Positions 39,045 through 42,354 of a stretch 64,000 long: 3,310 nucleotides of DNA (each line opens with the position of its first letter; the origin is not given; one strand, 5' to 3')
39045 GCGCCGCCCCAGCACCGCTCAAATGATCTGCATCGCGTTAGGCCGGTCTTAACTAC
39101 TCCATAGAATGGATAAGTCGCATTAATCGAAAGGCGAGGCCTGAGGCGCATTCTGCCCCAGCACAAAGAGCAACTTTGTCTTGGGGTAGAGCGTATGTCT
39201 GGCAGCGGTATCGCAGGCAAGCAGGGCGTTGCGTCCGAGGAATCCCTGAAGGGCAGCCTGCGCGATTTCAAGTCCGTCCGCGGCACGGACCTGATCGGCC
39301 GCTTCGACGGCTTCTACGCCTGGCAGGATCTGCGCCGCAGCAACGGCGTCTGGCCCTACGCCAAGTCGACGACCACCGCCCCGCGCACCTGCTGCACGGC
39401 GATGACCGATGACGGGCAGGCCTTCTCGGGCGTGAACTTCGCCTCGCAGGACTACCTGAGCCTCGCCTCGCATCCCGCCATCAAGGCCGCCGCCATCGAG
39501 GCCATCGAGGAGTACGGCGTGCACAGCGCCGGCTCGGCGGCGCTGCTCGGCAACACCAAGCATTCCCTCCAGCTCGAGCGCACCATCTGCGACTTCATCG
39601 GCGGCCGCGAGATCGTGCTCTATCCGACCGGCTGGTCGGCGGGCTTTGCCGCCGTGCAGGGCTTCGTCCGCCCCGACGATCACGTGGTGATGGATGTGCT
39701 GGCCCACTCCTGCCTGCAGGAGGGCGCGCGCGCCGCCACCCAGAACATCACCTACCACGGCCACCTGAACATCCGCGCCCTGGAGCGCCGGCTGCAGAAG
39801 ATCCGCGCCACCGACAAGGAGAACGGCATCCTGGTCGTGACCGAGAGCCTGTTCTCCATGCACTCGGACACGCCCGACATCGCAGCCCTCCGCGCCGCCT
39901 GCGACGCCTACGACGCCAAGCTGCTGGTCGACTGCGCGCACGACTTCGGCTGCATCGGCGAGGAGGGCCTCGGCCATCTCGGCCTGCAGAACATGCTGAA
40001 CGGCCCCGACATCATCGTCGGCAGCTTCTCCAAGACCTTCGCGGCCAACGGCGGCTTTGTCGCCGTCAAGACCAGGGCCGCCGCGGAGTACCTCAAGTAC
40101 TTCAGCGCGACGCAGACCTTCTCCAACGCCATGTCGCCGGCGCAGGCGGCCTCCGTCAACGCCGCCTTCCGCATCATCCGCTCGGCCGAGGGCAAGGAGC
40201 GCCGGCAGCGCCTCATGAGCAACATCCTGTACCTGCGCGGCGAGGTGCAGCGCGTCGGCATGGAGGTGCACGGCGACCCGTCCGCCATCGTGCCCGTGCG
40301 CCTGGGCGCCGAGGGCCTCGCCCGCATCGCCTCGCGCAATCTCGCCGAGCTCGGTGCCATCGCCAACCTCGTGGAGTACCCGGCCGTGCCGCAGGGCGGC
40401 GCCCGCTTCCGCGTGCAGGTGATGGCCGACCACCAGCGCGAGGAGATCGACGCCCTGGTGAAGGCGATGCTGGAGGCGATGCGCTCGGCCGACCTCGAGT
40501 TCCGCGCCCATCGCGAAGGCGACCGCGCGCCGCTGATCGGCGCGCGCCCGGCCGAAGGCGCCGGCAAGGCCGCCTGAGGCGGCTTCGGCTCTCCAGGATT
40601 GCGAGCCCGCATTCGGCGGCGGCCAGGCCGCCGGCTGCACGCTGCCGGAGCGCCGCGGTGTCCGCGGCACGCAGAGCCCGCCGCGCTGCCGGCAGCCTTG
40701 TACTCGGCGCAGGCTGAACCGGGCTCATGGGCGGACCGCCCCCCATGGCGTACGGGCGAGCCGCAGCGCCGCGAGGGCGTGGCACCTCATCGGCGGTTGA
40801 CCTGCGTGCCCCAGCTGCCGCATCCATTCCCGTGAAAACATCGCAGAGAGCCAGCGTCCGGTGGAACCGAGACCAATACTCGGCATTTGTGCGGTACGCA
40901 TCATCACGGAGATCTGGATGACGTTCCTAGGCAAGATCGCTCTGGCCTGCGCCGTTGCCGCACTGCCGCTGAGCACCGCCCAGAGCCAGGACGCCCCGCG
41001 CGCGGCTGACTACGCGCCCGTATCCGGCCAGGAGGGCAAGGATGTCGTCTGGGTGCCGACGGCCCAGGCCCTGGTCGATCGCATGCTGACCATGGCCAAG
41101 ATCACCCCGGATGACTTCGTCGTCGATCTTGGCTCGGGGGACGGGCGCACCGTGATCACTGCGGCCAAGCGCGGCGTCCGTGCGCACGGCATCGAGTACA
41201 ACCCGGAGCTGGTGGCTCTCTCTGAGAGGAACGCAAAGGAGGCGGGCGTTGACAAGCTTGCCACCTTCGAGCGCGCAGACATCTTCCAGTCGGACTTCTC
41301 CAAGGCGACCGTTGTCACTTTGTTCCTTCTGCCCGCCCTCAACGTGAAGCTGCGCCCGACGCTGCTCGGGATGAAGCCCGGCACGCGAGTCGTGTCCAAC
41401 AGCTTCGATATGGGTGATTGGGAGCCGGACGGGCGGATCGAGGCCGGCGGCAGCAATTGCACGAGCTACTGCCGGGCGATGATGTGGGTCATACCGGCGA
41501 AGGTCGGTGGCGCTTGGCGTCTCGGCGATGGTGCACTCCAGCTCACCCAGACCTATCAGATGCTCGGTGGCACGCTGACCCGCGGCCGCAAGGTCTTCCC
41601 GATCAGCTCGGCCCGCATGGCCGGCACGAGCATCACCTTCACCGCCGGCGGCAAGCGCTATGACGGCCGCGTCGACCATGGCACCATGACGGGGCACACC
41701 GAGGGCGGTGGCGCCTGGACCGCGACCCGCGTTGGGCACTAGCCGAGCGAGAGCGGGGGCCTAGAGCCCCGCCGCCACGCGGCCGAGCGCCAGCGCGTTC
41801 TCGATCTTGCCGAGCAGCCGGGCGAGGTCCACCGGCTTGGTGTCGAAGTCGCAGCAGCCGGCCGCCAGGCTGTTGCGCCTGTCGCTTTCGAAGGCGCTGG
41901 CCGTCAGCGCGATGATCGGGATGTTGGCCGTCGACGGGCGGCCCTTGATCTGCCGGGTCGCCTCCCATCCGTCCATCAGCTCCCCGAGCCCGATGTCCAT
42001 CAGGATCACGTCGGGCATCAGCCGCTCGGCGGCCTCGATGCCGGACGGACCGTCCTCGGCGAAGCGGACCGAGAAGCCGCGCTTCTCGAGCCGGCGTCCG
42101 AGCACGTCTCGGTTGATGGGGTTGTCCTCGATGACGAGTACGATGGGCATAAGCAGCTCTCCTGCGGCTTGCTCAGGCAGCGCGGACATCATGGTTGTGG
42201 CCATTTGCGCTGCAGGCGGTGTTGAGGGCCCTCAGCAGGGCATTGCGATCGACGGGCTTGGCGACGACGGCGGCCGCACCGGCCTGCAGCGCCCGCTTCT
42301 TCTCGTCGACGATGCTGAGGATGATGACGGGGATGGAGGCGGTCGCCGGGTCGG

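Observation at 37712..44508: Candidate lipid-derived signalling system: FadL + alpha-oxoamine synthase + exported methyltransferase converging on an Hpt / 6-TM hybrid kinase / single-domain RR phosphorelay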

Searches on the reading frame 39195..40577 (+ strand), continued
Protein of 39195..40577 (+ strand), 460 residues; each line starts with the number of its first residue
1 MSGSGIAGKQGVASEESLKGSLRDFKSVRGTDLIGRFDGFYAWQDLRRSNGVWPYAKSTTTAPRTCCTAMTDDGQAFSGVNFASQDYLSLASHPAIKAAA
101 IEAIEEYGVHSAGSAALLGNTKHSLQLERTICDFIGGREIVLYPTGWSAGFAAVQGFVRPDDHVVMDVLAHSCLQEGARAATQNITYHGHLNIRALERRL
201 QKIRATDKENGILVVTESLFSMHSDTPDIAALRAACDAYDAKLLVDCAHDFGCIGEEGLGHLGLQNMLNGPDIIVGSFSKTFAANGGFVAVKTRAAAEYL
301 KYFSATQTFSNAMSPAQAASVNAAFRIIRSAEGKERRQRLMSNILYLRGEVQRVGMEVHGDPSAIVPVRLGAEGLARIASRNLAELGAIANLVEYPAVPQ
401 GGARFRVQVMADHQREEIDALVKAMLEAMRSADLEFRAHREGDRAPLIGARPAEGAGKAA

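Call 62: search_protein_families(library=pfam, proteins=[L169:6795-7925:+, L169:5322-6563:+, L170:7077-7880:+, L170:9391-10815:+, L170:5530-6435:-, L170:10854-11342:+, L170:11602-12342:+, L170:3655-4782:+], max_evalue=0.001)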
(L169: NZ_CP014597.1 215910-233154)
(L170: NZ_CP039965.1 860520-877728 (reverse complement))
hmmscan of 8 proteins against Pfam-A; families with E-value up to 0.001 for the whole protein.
L169:6795-7925:+ (376 aa): 2 families
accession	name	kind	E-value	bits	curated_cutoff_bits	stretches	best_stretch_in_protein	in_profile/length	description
PF00196.25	GerE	-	2.2e-08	34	23.5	1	315-367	3-55/57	Bacterial regulatory proteins, luxR family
PF13384.12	HTH_23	-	0.00065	19.9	24.6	0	320-352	8-40/50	Homeodomain-like domain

L169:5322-6563:+ (413 aa): 6 families
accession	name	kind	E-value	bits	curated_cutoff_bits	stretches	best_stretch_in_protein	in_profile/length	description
PF14559.12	TPR_19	-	1.2e-08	35.6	25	1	44-90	2-48/68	Tetratricopeptide repeat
PF24575.1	TPR_Slam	-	3.6e-08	34.2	35.2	1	27-90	41-104/104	Surface lipoprotein assembly modifier, N-terminal TPR repeats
PF04575.19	SlipAM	-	2.5e-07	31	22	1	164-405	41-280/288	Surface lipoprotein assembly modifier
PF13432.12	TPR_16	-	2e-05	25.4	32.7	0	45-91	9-55/65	Tetratricopeptide repeat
PF07719.23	TPR_2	-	0.00048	20.5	27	0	72-92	6-26/34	Tetratricopeptide repeat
PF13428.12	TPR_14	-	0.00092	20.1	23.5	0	45-76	13-44/44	Tetratricopeptide repeat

L170:7077-7880:+ (267 aa): 1 family
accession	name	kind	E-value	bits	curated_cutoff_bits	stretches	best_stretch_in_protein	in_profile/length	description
PF13505.12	OMP_b-brl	-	4.5e-11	43.7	28.7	1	23-264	3-174/175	Outer membrane protein beta-barrel domain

L170:9391-10815:+ (474 aa): 2 families
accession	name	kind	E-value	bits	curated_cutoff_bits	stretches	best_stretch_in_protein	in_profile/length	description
PF02518.31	HATPase_c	-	2.6e-25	89.5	26.4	1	345-457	2-109/111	Histidine kinase-, DNA gyrase B-, and HSP90-like ATPase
PF00512.31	HisKA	-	8.9e-12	45.3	26.9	1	228-291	1-59/66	His Kinase A (phospho-acceptor) domain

L170:5530-6435:- (301 aa): 4 families
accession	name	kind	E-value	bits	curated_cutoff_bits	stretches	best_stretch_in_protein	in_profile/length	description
PF00665.32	rve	-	4.8e-29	101.1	32.6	1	128-227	2-101/102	Integrase core domain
PF13276.12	HTH_21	-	8e-19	68.1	28.1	1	52-103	7-59/60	HTH-like domain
PF13683.12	rve_3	-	3e-15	56.1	26.5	1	217-283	2-67/67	Integrase core domain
PF13333.12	rve_2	-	1.2e-06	29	22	1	235-285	1-50/56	Integrase core domain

L170:10854-11342:+ (162 aa): 1 family
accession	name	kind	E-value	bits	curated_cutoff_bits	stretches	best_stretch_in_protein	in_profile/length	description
PF00072.30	Response_reg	-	2.3e-28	99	30.2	1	42-153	1-110/111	Response regulator receiver domain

L170:11602-12342:+ (246 aa): 1 family
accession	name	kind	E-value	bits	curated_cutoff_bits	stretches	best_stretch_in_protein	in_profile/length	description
PF01609.27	DDE_Tnp_1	-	4.2e-06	27.1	23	1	156-218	18-80/200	Transposase DDE domain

L170:3655-4782:+ (375 aa): 2 families
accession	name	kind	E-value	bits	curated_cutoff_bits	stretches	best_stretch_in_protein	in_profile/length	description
PF02371.22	Transposase_20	-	1e-24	87.2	21.3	1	263-337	2-76/87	Transposase IS116/IS110/IS902 family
PF01548.23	DEDD_Tnp_IS110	-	3.7e-11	43.5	29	1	58-197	1-152/155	Transposase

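Call 83: find_encoding_contigs(protein=P0157, flank=7000, max_places=2)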
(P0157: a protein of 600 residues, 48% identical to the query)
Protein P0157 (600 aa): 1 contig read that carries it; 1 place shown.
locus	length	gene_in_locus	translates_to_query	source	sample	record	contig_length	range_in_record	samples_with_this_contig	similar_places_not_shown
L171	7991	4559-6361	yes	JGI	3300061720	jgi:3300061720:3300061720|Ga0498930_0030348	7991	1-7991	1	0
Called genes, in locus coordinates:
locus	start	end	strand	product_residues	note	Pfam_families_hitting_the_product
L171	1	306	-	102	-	?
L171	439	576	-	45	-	-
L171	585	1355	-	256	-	PF17131:TP_0789-like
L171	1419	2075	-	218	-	PF00440:TetR_N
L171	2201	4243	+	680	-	-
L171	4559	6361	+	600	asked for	PF00155:Aminotran_1_2, PF01212:Beta_elim_lyase (weak), PF01053:Cys_Met_Meta_PP (weak), PF00027:cNMP_binding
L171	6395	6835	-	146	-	PF13380:CoA_binding_2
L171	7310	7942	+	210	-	-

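Call 84: find_encoding_contigs(protein=P0165, flank=7000, max_places=2)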
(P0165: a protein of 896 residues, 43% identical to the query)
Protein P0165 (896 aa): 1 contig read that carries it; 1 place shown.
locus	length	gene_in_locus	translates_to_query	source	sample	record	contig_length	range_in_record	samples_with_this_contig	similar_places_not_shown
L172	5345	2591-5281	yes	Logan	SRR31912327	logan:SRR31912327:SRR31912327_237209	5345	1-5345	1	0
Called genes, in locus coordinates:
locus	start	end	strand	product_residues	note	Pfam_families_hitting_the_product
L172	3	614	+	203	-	?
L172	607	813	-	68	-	-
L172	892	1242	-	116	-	-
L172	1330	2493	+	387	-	PF05118:Asp_Arg_Hydrox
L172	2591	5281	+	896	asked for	PF01266:DAO (faint), PF01494:FAD_binding_3, PF05834:Lycopene_cycl (weak), PF00155:Aminotran_1_2, PF01053:Cys_Met_Meta_PP (weak)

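Call 85: find_encoding_contigs(protein=P0170, flank=7000, max_places=2)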
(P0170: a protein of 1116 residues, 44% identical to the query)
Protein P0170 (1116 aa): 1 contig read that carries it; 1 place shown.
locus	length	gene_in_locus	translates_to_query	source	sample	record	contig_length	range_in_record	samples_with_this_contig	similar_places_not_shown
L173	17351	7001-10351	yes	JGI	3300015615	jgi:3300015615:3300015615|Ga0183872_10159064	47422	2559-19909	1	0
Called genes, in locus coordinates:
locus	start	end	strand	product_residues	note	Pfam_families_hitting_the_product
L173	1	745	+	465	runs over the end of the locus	PF13365:Trypsin_2, PF00595:PDZ (faint), PF13180:PDZ_2, PF17820:PDZ_6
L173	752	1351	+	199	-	-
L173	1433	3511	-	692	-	PF00884:Sulfatase, PF01663:Phosphodiest, PF16347:SGSH_C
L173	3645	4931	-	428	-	PF01676:Metalloenzyme, PF10143:PhosphMutase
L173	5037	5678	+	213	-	PF02527:GidB, PF13847:Methyltransf_31 (weak)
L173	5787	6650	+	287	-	PF00578:AhpC-TSA, PF08534:Redoxin, PF13098:Thioredoxin_2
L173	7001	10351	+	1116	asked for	PF00501:AMP-binding, PF23024:AMP-dom_DIP2-like, PF00550:PP-binding, PF00155:Aminotran_1_2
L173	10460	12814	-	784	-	PF01464:SLT, PF01476:LysM, PF23473:LysM3_LYK4_5 (faint), PF23446:LysM1_NFP_LYK (faint), PF23577:LysM_RLK (faint), PF01476:LysM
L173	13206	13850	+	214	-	PF01936:NYN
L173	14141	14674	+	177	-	-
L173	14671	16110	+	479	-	-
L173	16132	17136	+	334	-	PF00535:Glycos_transf_2, PF13428:TPR_14 (faint), PF13371:TPR_9 (faint), PF00515:TPR_1, PF07719:TPR_2, PF13414:TPR_11 (weak), PF13432:TPR_16, PF14559:TPR_19 (weak), +5 more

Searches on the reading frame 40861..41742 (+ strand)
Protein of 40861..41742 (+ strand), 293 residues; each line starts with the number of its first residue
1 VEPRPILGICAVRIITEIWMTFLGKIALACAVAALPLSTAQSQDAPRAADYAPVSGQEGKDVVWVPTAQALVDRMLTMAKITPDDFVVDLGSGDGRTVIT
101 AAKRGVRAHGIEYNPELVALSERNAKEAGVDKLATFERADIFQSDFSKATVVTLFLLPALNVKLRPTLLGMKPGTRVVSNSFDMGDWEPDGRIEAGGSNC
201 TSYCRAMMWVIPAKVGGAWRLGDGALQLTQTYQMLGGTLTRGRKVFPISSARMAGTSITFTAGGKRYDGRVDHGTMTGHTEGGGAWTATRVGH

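Call 4: search_protein_families(library=pfam, proteins=[window:40861-41742:+], max_evalue=0.01)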
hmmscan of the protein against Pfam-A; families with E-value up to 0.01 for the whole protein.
window:40861-41742:+ (293 aa): 9 families
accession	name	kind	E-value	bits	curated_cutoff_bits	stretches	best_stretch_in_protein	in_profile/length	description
PF13847.12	Methyltransf_31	-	4.4e-08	33.4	27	1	85-183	5-113/145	Methyltransferase domain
PF08123.19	DOT1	-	2.4e-07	30.9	23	1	63-179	22-156/205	Histone methylation protein DOT1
PF13649.12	Methyltransf_25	-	3e-07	31.5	27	1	87-155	1-69/97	Methyltransferase domain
PF08241.18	Methyltransf_11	-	9.9e-05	23.3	21.2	1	88-151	1-61/95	Methyltransferase domain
PF09445.16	Methyltransf_15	-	0.00017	21.7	22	1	86-144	3-61/165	RNA cap guanine-N2 methyltransferase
PF13679.12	Methyltransf_32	-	0.00048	20.6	27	1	70-149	11-97/143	Methyltransferase domain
PF08242.18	Methyltransf_12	-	0.0009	20.4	30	1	88-154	1-71/98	Methyltransferase domain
PF01555.25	N6_N4_Mtase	-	0.0012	19.3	26.7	1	69-122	168-220/221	DNA methylase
PF01135.25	PCMT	-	0.0016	18.7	20.3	1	69-135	59-128/210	Protein-L-isoaspartate(D-aspartate) O-methyltransferase (PCMT)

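Call 5: search_protein_families(library=ncbifam, proteins=[window:40861-41742:+], max_evalue=0.01)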
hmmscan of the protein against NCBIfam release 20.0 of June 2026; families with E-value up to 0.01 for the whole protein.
window:40861-41742:+ (293 aa): 16 families
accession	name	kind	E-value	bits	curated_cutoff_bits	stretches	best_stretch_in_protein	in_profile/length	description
NF041081.1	prot_lys_mtase_Arch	equivalog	1.2e-27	96.7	200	1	75-195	1-124/142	protein-lysine N-methyltransferase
NF045667.1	MTase_DVU1556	equivalog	1.6e-08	34.3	155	1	66-127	5-67/213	DVU_1556 family methyltransferase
NF043040.1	corrin_prot_MT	hypoth_equivalog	1.4e-07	31.2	180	1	73-143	32-101/216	corrinoid protein-associated methyltransferase CpaM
TIGR00479.1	rumA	equivalog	6.8e-07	28.5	183.55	1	68-139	278-348/432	23S rRNA (uracil(1939)-C(5))-methyltransferase RlmD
NF011529.0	PRK14968.1-3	equivalog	1.2e-06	28.1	162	1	75-152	24-102/198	putative methyltransferase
NF008823.0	PRK11873.1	subfamily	2.8e-06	27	263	1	77-140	71-136/272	arsenite methyltransferase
NF009639.0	PRK13168.1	equivalog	4.1e-06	25.9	458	1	69-146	286-362/446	23S rRNA (uracil(1939)-C(5))-methyltransferase RlmD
TIGR02469.1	CbiT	equivalog_domain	1.1e-05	25.7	78.3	1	73-138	9-76/124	precorrin-6Y C5,15-methyltransferase (decarboxylating) subunit CbiT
NF041943.1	GPPMT_Stmyces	equivalog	1.2e-05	25.3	400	1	75-152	69-147/272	geranyl diphosphate 2-C-methyltransferase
TIGR03534.1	RF_mod_PrmC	equivalog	1.5e-05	24.6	199.1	1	69-144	74-150/253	peptide chain release factor N(5)-glutamine methyltransferase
NF001790.0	PRK00517.3-3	equivalog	5.4e-05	22.7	269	1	83-137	122-175/262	50S ribosomal protein L11 methyltransferase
TIGR02021.1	BchM-ChlM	equivalog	0.00019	20.9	158.9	1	83-152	54-123/218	magnesium protoporphyrin IX methyltransferase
NF000499.2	Erm23S_rRNA_broad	equivalog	0.00049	19.6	212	1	68-128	8-68/244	23S ribosomal RNA methyltransferase Erm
TIGR00537.1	hemK_rel_arch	hypoth_equivalog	0.00092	18.9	87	1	78-160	15-93/179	HemK2/MTQ2 family protein methyltransferase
NF041820.1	daptide_MTase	equivalog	0.0026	17.2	175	1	72-150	26-100/243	daptide-type RiPP biosynthesis methyltransferase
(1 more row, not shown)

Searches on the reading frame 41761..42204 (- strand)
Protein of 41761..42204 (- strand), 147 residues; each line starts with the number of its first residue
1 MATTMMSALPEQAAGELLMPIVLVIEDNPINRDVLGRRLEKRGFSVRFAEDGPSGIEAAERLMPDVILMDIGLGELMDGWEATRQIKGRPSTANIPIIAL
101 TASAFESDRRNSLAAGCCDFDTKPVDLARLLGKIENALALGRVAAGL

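Call 4: search_protein_families(library=pfam, proteins=[window:41761-42204:-], max_evalue=0.01)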
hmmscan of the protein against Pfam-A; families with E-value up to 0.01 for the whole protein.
window:41761-42204:- (147 aa): 1 family
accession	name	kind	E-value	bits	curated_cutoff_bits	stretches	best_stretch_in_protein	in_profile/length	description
PF00072.30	Response_reg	-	2.7e-23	82.7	30.2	1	22-134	1-110/111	Response regulator receiver domain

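Call 5: search_protein_families(library=ncbifam, proteins=[window:41761-42204:-], max_evalue=0.01)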
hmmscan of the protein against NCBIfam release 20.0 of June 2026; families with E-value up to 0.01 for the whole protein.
window:41761-42204:- (147 aa): 84 families (the best 25 are shown)
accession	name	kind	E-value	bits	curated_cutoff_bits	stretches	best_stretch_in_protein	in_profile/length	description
NF007135.0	PRK09581.1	equivalog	1.7e-21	76.5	474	1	21-135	4-117/457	PleD family two-component system response regulator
TIGR02154.1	PhoB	equivalog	2e-19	69.8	296.2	1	21-138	4-120/226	phosphate regulon transcriptional regulator PhoB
NF008318.0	PRK11107.1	equivalog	2e-18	65.9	890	1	17-131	665-778/920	two-component sensor histidine kinase BarA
NF011874.0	PRK15347.1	equivalog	3.6e-18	65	852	1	22-137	693-809/921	two component system sensor kinase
NF041733.1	resp_reg_CseB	equivalog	1.6e-17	63.7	350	1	22-138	3-115/228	two-component system response regulator CseB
NF038297.2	hybrid_HK_HrmK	equivalog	1.7e-17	63.3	725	1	20-130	491-600/607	hybrid histidine kinase/response regulator HrmK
NF008099.0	PRK10841.1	equivalog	2.4e-16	58.7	920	1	21-130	826-932/949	two-component system sensor histidine kinase RcsC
NF040534.1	resp_reg_YycF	equivalog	1.1e-15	57.6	340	1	22-137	3-114/231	response regulator YycF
TIGR01387.1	cztR_silR_copR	subfamily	2.4e-15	56.8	279.2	1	22-138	1-114/218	heavy metal response regulator transcription factor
TIGR02956.1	TMAO_torS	equivalog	6.9e-15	54.2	676.5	1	20-139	702-821/967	TMAO reductase system sensor histidine kinase/response regulator TorS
NF040689.1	MtrAB_MtrA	equivalog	1.2e-14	54.2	300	1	22-138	1-113/219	MtrAB system response regulator MtrA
NF045944.1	ResRegRpaBCyano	equivalog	2e-14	53.5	330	1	23-138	1-112/229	response regulator transcription factor RpaB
TIGR03787.1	marine_sort_RR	equivalog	4e-14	52.7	335.7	1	22-136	3-116/227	proteobacterial dedicated sortase system response regulator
NF045505.1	RR_RssB_Pseudo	equivalog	5.3e-14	52.1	700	1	22-138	8-122/394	two-component system response regulator RssB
NF053854.1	RespRegPhoBBctds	equivalog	2.2e-13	50.1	270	1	22-138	1-115/225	two-component system response regulator PhoB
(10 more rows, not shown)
